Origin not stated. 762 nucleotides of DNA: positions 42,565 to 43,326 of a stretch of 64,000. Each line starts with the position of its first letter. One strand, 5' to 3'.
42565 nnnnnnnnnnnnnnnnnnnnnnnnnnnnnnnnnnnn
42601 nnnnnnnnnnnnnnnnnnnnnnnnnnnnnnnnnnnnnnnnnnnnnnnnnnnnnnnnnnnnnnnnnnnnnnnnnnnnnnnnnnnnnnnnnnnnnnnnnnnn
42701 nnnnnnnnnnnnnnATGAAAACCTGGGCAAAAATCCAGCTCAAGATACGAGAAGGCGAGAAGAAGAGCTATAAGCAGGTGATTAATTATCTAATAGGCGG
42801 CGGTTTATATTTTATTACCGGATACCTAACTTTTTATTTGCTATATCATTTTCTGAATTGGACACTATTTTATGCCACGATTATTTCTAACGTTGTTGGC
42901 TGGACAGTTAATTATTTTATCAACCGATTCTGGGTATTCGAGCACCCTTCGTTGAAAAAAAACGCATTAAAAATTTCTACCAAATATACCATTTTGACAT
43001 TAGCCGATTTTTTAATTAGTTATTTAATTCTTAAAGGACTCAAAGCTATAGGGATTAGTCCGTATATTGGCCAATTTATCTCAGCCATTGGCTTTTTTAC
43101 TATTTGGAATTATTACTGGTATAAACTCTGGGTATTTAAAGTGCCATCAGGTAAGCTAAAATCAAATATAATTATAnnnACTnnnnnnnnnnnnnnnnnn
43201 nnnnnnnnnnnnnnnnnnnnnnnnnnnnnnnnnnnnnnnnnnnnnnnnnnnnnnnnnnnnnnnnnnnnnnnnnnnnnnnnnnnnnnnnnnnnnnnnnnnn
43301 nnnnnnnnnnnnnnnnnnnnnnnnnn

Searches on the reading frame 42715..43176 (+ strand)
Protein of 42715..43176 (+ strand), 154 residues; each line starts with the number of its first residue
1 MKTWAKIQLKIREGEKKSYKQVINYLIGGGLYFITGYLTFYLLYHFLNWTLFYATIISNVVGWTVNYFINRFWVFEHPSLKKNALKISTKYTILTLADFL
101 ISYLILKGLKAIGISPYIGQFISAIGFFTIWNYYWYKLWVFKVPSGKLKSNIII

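Call 29: search_protein_families(library=pfam, max_evalue=0.00001, proteins=[window:42715-43176:+])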
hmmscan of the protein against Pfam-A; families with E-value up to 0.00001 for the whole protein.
window:42715-43176:+ (154 aa): 1 family
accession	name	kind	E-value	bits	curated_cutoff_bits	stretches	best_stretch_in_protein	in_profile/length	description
PF04138.20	GtrA_DPMS_TM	-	1.9e-17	64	26.1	1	25-141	2-117/117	GtrA/DPMS, transmembrane domain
